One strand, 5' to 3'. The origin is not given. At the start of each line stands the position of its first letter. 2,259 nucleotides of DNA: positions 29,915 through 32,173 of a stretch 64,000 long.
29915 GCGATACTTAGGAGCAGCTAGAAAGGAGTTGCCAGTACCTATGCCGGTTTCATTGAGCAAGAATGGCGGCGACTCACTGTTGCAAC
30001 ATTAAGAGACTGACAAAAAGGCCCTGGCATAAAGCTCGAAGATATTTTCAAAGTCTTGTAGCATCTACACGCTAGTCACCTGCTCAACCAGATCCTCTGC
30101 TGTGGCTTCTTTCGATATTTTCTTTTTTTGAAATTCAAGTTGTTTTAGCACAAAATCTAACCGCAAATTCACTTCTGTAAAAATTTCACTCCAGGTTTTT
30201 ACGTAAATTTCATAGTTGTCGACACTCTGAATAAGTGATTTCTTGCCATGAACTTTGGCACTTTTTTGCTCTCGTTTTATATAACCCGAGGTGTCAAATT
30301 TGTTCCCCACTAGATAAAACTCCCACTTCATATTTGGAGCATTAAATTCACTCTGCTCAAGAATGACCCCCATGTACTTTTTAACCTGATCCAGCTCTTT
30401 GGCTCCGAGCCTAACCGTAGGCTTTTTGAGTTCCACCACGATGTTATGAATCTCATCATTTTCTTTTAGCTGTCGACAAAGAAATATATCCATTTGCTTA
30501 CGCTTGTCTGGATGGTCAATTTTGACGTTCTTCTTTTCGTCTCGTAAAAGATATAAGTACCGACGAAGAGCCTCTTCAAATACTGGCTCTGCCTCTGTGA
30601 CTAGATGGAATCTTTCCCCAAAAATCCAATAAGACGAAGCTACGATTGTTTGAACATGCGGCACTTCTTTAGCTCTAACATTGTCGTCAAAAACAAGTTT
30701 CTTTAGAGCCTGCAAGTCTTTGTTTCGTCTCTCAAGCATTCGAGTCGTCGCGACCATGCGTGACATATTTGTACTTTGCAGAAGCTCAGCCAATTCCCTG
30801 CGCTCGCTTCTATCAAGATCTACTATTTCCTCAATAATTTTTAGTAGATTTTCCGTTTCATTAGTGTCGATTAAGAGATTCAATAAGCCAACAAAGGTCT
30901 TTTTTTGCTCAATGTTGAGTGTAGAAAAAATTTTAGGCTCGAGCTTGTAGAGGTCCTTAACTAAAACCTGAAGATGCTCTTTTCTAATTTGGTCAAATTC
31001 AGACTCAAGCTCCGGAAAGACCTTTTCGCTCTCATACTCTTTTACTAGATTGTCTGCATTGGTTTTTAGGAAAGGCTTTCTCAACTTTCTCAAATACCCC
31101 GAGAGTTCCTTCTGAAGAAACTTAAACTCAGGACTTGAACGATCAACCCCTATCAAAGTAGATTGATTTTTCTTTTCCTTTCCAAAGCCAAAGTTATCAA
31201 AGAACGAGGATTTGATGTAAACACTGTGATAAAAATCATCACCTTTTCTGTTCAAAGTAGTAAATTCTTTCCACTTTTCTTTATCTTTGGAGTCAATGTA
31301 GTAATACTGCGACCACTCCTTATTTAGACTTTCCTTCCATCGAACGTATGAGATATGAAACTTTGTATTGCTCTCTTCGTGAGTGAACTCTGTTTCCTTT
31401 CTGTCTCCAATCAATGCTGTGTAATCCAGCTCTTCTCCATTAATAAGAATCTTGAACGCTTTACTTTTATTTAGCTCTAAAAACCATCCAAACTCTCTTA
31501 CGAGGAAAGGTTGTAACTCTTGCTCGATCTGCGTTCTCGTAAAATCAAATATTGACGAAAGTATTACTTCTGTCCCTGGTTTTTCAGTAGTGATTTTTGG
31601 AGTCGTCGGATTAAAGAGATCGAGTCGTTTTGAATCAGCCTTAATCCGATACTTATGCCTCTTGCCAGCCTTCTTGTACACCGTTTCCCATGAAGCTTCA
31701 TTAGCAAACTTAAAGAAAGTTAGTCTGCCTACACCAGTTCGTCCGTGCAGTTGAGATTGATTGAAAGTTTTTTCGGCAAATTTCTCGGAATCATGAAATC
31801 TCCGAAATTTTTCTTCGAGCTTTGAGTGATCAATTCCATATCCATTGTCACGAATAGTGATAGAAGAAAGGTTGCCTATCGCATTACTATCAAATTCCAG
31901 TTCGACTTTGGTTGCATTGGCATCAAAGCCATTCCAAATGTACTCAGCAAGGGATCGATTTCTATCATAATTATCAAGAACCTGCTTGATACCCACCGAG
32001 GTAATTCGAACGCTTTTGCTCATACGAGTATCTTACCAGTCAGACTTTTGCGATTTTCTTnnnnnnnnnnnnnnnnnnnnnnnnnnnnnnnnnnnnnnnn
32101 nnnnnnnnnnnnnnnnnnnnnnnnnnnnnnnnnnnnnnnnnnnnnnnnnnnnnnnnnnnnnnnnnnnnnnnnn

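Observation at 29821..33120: AT-rich two-gene cassette at the tmRNA 3' end: SIR2-like protein plus GHKL-ATPase/PD-(D/E)xK protein, a candidate novel anti-phage defence pair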

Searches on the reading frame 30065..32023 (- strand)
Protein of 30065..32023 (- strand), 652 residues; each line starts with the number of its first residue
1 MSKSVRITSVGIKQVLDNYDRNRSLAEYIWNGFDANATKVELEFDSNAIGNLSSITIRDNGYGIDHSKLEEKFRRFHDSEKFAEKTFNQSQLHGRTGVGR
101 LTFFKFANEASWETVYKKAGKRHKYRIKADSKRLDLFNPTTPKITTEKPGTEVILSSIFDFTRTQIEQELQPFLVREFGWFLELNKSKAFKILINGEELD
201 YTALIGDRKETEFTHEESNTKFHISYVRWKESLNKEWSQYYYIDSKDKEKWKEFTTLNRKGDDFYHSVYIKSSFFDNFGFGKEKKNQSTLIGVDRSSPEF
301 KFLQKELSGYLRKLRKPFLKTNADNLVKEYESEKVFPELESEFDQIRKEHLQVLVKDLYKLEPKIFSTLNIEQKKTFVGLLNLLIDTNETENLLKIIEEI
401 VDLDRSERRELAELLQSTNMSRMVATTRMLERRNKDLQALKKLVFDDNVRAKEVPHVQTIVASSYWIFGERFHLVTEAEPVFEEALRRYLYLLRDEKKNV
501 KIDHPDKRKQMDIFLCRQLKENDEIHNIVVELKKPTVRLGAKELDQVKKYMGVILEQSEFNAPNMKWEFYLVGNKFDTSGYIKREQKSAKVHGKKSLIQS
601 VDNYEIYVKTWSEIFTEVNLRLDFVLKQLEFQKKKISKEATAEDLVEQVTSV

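Call 6: search_protein_families(library=pfam, proteins=[window:30065-32023:-], max_evalue=0.01)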
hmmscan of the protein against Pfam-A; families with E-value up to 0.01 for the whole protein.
window:30065-32023:- (652 aa): 3 families
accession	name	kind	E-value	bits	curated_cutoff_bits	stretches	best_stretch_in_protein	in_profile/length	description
PF13589.12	HATPase_c_3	-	4.7e-20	72.4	25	1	22-130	4-106/137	Histidine kinase-, DNA gyrase B-, and HSP90-like ATPase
PF13588.12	HSDR_N_2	-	0.00066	20.2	25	1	497-554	25-78/110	Type I restriction enzyme R protein N terminus (HSDR_N)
PF02518.31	HATPase_c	-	0.0018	19.1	26.4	1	26-98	11-75/111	Histidine kinase-, DNA gyrase B-, and HSP90-like ATPase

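Call 7: search_protein_families(library=padloc, proteins=[window:30065-32023:-], max_evalue=0.01)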
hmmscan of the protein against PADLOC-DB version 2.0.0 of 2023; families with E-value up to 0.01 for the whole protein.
window:30065-32023:- (652 aa): 1 family
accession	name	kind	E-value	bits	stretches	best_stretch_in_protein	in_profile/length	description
PDLC00401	SduA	-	3.9e-05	21.2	1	410-472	201-260/404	DUF4263 domain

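Call 9: search_protein_families(library=ncbifam, proteins=[window:30065-32023:-], max_evalue=1)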
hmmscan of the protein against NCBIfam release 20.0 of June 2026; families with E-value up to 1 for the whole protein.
window:30065-32023:- (652 aa): 9 families
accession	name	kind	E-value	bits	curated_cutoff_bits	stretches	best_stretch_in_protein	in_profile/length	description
NF050001.1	restrict_BbrUII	equivalog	9e-19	67.4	550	2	25-215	25-218/659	BbrUII/HgiDII family restriction enzyme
TIGR00585.2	mutl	equivalog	2.2e-05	23.6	180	1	29-79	29-76/555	DNA mismatch repair endonuclease MutL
NF041932.1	MzaB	equivalog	9.8e-05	20.9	850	1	19-82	10-70/480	MZA anti-phage system associated ATPase MzaB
NF000950.0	PRK00095.1-3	equivalog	0.00041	18.9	756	1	27-79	30-79/641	DNA mismatch repair endonuclease MutL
NF000948.0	PRK00095.1-1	equivalog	0.005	15.8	701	1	27-70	29-69/625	DNA mismatch repair endonuclease MutL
NF000953.0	PRK00095.2-4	equivalog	0.011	14.7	693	1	25-88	27-86/611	DNA mismatch repair endonuclease MutL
NF046044.1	PnpS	equivalog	0.035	13.1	400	1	36-79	301-344/390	two-component system histidine kinase PnpS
NF047352.1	P_loop_sacsin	domain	0.036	14.5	50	1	23-109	2-76/80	sacsin N-terminal ATP-binding-like domain-containing protein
NF000949.0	PRK00095.1-2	equivalog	0.038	13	750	1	26-75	32-78/634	DNA mismatch repair endonuclease MutL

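Call 14: find_homologous_proteins(query=window:30065-32023:-)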
Query window:30065-32023:- (652 aa): 1463 proteins with E <= 0.001 among 8000 candidates; the best 120 are listed.
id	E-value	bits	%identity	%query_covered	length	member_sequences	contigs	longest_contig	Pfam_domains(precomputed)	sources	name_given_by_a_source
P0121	0.0e+0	1442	100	100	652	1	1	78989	PF13589.13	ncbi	-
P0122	9.3e-212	723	53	98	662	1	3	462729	PF13589.13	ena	-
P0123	4.0e-207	708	50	98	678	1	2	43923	PF13589.13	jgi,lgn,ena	jgi:hypothetical protein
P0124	6.7e-204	697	51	99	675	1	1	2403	PF13589.13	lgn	-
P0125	4.9e-203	694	50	100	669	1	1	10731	PF13589.13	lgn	-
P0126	5.8e-203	694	50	99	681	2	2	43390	PF13589.13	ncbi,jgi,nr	ncbi:MAG: ATP-binding protein [Anaerolineaceae bacterium]|nr:MAG: ATP-binding protein [Anaerolineace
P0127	1.3e-202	693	51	99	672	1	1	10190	PF13589.13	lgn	-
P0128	3.4e-202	691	50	100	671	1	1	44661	PF13589.13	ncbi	-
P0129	1.4e-200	686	50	98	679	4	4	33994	PF13589.13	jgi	jgi:hypothetical protein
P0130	3.5e-200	685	48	99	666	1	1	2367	PF13589.13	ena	-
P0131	4.6e-200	684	50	99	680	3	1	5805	PF13589.13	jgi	-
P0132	2.8e-199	682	49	100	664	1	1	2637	PF13589.13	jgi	-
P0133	7.9e-199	680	51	98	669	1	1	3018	PF13589.13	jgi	-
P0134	9.6e-198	677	48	99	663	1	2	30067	PF13589.13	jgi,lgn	jgi:hypothetical protein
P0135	2.5e-197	675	50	99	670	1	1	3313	PF13589.13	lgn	-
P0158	5.1e-190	651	48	98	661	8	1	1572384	PF13589.13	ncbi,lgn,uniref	ncbi:MAG: ATP-binding protein [Dehalococcoides mccartyi]|uniref:ATP-binding protein n=1 Tax=Dehaloco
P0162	3.3e-189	648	48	99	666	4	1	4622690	PF13589.13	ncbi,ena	-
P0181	4.3e-186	638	47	97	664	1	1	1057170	PF13589.13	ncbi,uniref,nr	ncbi:ATP-binding protein [Paraflavitalea sp. CAU 1676]|uniref:ATP-binding protein n=1 Tax=Paraflavit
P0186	1.6e-185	636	48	100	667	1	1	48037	PF13589.13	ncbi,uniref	ncbi:ATP-binding protein [Candidatus Electronema sp. PJ]|uniref:ATP-binding protein n=1 Tax=Candidat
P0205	4.3e-184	631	48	100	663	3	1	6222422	PF13589.13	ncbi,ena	-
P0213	1.8e-183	629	46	99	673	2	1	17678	PF13589.13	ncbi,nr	ncbi:MAG: ATP-binding protein [Anaerolineae bacterium]|nr:ATP-binding protein [Anaerolineae bacteriu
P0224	8.5e-183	627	47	99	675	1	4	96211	PF13589.13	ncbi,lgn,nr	ncbi:MAG: ATP-binding protein [Bacteroidetes bacterium]|nr:ATP-binding protein [Bacteroidota bacteri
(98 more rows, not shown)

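Call 20: find_encoding_contigs(protein=P0121, flank=10000, max_places=3)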
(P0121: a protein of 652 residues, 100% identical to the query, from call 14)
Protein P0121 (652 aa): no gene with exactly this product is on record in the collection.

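Call 21: find_encoding_contigs(protein=P0122, flank=8000, max_places=3)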
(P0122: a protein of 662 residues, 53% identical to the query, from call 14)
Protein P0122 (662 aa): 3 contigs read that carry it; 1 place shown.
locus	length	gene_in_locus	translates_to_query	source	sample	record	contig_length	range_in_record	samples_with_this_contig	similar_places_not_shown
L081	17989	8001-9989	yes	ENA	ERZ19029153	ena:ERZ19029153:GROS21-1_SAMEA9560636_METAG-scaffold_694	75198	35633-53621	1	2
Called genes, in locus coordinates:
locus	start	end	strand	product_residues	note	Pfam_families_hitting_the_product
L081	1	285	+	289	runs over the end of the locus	PF02653:BPD_transp_2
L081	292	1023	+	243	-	PF00005:ABC_tran, PF13304:AAA_21 (faint), PF12399:BCA_ABC_TP_C (weak)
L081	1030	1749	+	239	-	PF00005:ABC_tran, PF02463:SMC_N (faint), PF13304:AAA_21 (faint)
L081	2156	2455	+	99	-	PF01381:HTH_3 (weak)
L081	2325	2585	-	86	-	-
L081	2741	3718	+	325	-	-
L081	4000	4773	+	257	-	PF03988:DUF347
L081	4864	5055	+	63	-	-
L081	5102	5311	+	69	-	PF13619:KTSC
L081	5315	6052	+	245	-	PF01936:NYN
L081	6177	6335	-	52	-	-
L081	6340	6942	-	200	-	PF18734:HEPN_AbiU2 (weak)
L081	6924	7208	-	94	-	-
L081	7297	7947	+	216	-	-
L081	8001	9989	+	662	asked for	PF13589:HATPase_c_3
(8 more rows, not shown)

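Call 25: find_related_loci(query=A2, collection=metagenome_contigs, flank=10000)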
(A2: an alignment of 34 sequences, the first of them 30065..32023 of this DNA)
Query A2 (652 aa) in metagenome_contigs; peptide patterns used: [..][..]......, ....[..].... (x = any residue, [..] = any of these).
600 stretches matched a pattern (row limit reached: there are more); 560 encode a relative of the query (tblastn E <= 1e-3); the best 80 are kept; 80 distinct loci.
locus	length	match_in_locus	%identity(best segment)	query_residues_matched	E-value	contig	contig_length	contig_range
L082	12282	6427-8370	50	5-646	0e+0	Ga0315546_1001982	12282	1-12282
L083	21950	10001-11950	50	1-644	0e+0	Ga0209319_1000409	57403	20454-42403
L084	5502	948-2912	48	1-649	0e+0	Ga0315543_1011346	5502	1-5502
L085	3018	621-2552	51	1-639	0e+0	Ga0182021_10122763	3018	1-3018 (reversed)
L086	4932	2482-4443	49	1-648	0e+0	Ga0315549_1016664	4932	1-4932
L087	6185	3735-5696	49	1-648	0e+0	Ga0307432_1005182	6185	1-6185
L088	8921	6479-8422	49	5-646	0e+0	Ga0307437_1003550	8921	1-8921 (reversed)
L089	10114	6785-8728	48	5-646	0e+0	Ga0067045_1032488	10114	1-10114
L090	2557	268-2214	48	5-646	0e+0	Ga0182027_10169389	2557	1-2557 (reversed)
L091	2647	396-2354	47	5-651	0e+0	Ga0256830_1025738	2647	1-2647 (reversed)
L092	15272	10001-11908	47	4-625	0e+0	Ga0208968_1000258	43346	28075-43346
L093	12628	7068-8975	47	4-625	0e+0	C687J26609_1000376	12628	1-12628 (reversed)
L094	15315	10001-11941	47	1-646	0e+0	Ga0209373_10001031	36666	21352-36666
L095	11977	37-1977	47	1-646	0e+0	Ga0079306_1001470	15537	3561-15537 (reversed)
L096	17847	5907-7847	47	1-646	0e+0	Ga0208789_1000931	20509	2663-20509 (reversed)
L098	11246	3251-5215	47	1-647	0e+0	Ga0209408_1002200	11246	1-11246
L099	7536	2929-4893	47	1-647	0e+0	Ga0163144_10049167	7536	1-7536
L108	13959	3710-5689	44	1-649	0e+0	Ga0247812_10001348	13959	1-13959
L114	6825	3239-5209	46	1-649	0e+0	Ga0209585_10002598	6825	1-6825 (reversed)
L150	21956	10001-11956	42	1-649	1e-164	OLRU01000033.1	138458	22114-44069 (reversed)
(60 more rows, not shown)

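Call 28: search_protein_families(library=pfam, proteins=[L099:144-2927:+, L099:4943-6232:+, L098:9294-10781:+, L095:2428-5277:+, L095:5281-6945:+, L095:6942-8345:+, L108:5731-7128:+, L150:12177-13052:+, L150:13715-15301:+, L114:2869-3261:-], max_evalue=0.001)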
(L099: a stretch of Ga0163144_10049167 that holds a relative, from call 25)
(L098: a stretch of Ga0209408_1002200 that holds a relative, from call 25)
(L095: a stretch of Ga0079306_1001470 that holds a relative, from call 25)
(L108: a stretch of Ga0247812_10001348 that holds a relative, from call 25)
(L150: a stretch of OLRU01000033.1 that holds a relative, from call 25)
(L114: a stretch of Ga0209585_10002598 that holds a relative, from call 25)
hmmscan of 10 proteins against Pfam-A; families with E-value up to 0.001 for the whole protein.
L099:144-2927:+ (927 aa): 6 families
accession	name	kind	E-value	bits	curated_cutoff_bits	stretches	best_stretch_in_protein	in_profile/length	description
PF04851.21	ResIII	-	6.4e-40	137.2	22.5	1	160-345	4-163/164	Type III restriction enzyme, res subunit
PF08463.15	EcoEI_R_C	-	3.5e-38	131.7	24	1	748-925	1-162/163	EcoEI R protein C-terminal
PF18766.7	SWI2_SNF2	-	7.7e-18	65.4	26.7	1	164-373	2-187/221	SWI2/SNF2 ATPase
PF00270.35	DEAD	-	9.9e-12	45.3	26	1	163-345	3-161/167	DEAD/DEAH box helicase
PF04313.20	HSDR_N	-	3.4e-07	30.8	25.1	1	46-121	122-197/198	Type I restriction enzyme R protein N terminus (HSDR_N)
PF00271.37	Helicase_C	-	1.3e-05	25.8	23.5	1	460-558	16-109/110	Helicase conserved C-terminal domain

L099:4943-6232:+ (429 aa): 1 family
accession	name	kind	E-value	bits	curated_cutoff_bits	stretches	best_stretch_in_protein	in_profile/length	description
PF01420.25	Methylase_S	-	3.6e-15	57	22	1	188-363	7-166/168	Type I restriction modification DNA specificity domain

L098:9294-10781:+ (495 aa): 5 families
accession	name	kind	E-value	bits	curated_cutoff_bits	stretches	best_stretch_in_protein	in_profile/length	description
PF02384.22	N6_Mtase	-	3.8e-67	227.3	20.4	1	125-417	3-276/311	N-6 DNA Methylase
PF12161.14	HsdM_N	-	1.4e-11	45.6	24.5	1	9-115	2-135/135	HsdM N-terminal domain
PF07669.17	Eco57I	-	2.7e-08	34.5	25.3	1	194-349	50-165/171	Eco57I restriction-modification methylase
PF01170.24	UPF0020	-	2.2e-05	24.7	22.3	1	157-270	17-138/197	RMKL-like, methyltransferase domain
PF20473.4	MmeI_Mtase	-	0.00035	20.3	27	0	171-229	22-85/259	MmeI, DNA-methyltransferase domain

L095:2428-5277:+ (949 aa): 8 families
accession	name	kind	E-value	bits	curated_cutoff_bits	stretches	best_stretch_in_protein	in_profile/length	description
PF04851.21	ResIII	-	3.1e-44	151.2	22.5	1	174-328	2-163/164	Type III restriction enzyme, res subunit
PF08463.15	EcoEI_R_C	-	5.6e-24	85.5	24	1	791-940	2-155/163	EcoEI R protein C-terminal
PF18766.7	SWI2_SNF2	-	2.4e-17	63.8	26.7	1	179-356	1-180/221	SWI2/SNF2 ATPase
PF00270.35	DEAD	-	4.7e-14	52.9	26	1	178-330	2-163/167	DEAD/DEAH box helicase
PF04313.20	HSDR_N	-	1.4e-09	38.6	25.1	1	73-138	128-195/198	Type I restriction enzyme R protein N terminus (HSDR_N)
PF00271.37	Helicase_C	-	1.4e-05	25.7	23.5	1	440-540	15-108/110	Helicase conserved C-terminal domain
PF13588.12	HSDR_N_2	-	3.9e-05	24.1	25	1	68-137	34-98/110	Type I restriction enzyme R protein N terminus (HSDR_N)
PF13191.12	AAA_16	-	0.00067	20.6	32.6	0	174-224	2-53/167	AAA ATPase domain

L095:5281-6945:+ (554 aa): 4 families
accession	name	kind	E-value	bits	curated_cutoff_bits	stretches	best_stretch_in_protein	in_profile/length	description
PF02384.22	N6_Mtase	-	4.8e-61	207.2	20.4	1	188-521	3-308/311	N-6 DNA Methylase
PF12161.14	HsdM_N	-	4.5e-13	50.4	24.5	1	9-169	2-135/135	HsdM N-terminal domain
PF01170.24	UPF0020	-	1.4e-08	35.1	22.3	1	221-400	20-180/197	RMKL-like, methyltransferase domain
PF07669.17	Eco57I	-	1.8e-08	35.1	25.3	1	319-417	59-165/171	Eco57I restriction-modification methylase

L095:6942-8345:+ (467 aa): 1 family
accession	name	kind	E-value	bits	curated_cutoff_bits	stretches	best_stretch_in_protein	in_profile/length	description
PF01420.25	Methylase_S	-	3.7e-19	70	22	2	15-143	18-154/168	Type I restriction modification DNA specificity domain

L108:5731-7128:+ (465 aa): 1 family
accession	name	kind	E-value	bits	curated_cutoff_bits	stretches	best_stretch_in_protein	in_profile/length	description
PF01420.25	Methylase_S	-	1.1e-20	74.9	22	2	8-181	1-164/168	Type I restriction modification DNA specificity domain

L150:12177-13052:+ (291 aa): 1 family
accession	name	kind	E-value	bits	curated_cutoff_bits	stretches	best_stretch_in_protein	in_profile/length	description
PF11185.13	DUF2971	-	1.3e-05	26.9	22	1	115-222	1-89/89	Protein of unknown function (DUF2971)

L150:13715-15301:+ (528 aa): 9 families
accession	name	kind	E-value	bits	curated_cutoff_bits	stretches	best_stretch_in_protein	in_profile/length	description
PF09848.15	SLFN-g3_helicase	-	3.7e-65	221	24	1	173-513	4-354/354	Schlafen group 3, DNA/RNA helicase domain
PF04851.21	ResIII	-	1e-12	48.7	22.5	1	149-225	3-76/164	Type III restriction enzyme, res subunit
PF18766.7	SWI2_SNF2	-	1.1e-09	38.8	26.7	1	154-232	2-78/221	SWI2/SNF2 ATPase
PF01541.30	GIY-YIG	-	1.6e-05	25.5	22.6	1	30-84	10-70/78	GIY-YIG catalytic domain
PF00270.35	DEAD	-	5.9e-05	23.3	26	0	153-227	3-70/167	DEAD/DEAH box helicase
PF13086.12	AAA_11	-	0.0002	21.7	27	0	149-195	1-42/257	AAA domain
PF24883.2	NPHP3_N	-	0.00031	21.4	24.8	0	166-224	16-74/164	Nephrocystin 3, N-terminal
PF20720.3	nSTAND3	-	0.00054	20.1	27.2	0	168-201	15-47/155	Novel STAND NTPase 3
PF13238.12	AAA_18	-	0.00069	20.5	29.4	0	173-202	1-25/128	AAA domain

L114:2869-3261:- (130 aa): 0 families

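Call 29: search_solved_structures(query=A2, max_evalue=1)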
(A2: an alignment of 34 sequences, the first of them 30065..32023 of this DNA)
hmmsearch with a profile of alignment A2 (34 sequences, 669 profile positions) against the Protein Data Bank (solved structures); distinct sequences matched with E-value up to 1: 26.
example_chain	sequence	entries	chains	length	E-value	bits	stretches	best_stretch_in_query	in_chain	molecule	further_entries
4p7a_A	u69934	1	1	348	0.00011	23.8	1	22-80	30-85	DNA mismatch repair protein Mlh1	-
3h4l_A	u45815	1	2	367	0.0036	18.9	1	21-80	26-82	DNA mismatch repair protein PMS1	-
7aib_C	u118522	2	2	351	0.0055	18.3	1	24-76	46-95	DNA mismatch repair protein MutL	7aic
5akb_C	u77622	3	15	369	0.0059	18.2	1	24-76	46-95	DNA MISMATCH REPAIR PROTEIN MUTL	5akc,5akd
1b63_A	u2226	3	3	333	0.0064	18.1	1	24-76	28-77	MUTL | DNA mismatch repair protein mutL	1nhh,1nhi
1nhj_A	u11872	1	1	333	0.0069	18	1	24-76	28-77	DNA mismatch repair protein mutL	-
3sl2_A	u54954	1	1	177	0.0069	17.9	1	38-84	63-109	Sensor histidine kinase yycG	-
1bkn_A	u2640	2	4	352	0.007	17.9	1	24-76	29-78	MUTL | DNA mismatch repair protein MutL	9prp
1b62_A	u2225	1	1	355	0.0071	17.9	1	24-76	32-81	PROTEIN (MUTL)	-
7p8v_A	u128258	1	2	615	0.016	16.8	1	24-76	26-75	DNA mismatch repair protein MutL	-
9n2k_A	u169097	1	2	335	0.023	16.2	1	24-80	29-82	DNA mismatch repair protein MutL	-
1ea6_A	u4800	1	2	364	0.068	14.7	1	22-71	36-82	PMS1 PROTEIN HOMOLOG 2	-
1h7s_A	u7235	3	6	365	0.069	14.6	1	22-71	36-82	PMS1 PROTEIN HOMOLOG 2 | MISMATCH REPAIR ENDONUCLEASE PMS2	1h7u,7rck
7rcb_A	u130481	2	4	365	0.069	14.6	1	22-71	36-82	Mismatch repair endonuclease PMS2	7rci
9s89_A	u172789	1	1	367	0.069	14.6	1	22-71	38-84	Mismatch repair endonuclease PMS2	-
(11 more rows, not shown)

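Call 37: search_protein_families(library=pfam, alignment_id=A2, max_evalue=0.1)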
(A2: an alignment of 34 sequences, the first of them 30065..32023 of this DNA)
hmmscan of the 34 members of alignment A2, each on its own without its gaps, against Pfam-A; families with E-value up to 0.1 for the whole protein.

A. member 1, window:30065-32023:- (652 aa): 4 families
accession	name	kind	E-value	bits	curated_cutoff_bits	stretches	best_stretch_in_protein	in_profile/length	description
PF13589.12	HATPase_c_3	-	4.7e-20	72.4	25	1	22-130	4-106/137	Histidine kinase-, DNA gyrase B-, and HSP90-like ATPase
PF13588.12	HSDR_N_2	-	0.00066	20.2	25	1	497-554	25-78/110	Type I restriction enzyme R protein N terminus (HSDR_N)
PF02518.31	HATPase_c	-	0.0018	19.1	26.4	1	26-98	11-75/111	Histidine kinase-, DNA gyrase B-, and HSP90-like ATPase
PF25794.1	SACS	-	0.012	15.9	32.8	1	12-51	8-47/247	Sacsin domain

B. families by the number of members that match (of 34 scanned): 18 families
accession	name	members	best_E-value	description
PF13589.12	HATPase_c_3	34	4.7e-20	Histidine kinase-, DNA gyrase B-, and HSP90-like ATPase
PF02518.31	HATPase_c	33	1.4e-06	Histidine kinase-, DNA gyrase B-, and HSP90-like ATPase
PF13588.12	HSDR_N_2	31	0.00015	Type I restriction enzyme R protein N terminus (HSDR_N)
PF25794.1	SACS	3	0.0036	Sacsin domain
PF22789.1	DUF4026_C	2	0.0038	Protein of unknown function (DUF4026) C-terminal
PF18609.8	SAM_Exu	2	0.024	Exuperantia SAM-like domain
PF25364.1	PH_NDK7_N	2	0.078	Nucleoside diphosphate kinase 7 N-terminal PH domain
PF11074.14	DUF2779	1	0.0011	Domain of unknown function(DUF2779)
PF24371.1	DUF7527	1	0.0019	Domain of unknown function (DUF7527)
PF16514.10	NADH-UOR_E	1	0.0067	putative NADH-ubiquinone oxidoreductase chain E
PF14082.12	SduA_C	1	0.01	Shedu protein SduA, C-terminal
PF21869.3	Dit-like_CBM2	1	0.02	Distal tail component, second carbohydrate binding domain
PF01385.25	OrfB_IS605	1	0.033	Probable transposase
PF11995.13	DUF3490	1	0.046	Domain of unknown function (DUF3490)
PF23467.1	WWE_5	1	0.066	WWE domain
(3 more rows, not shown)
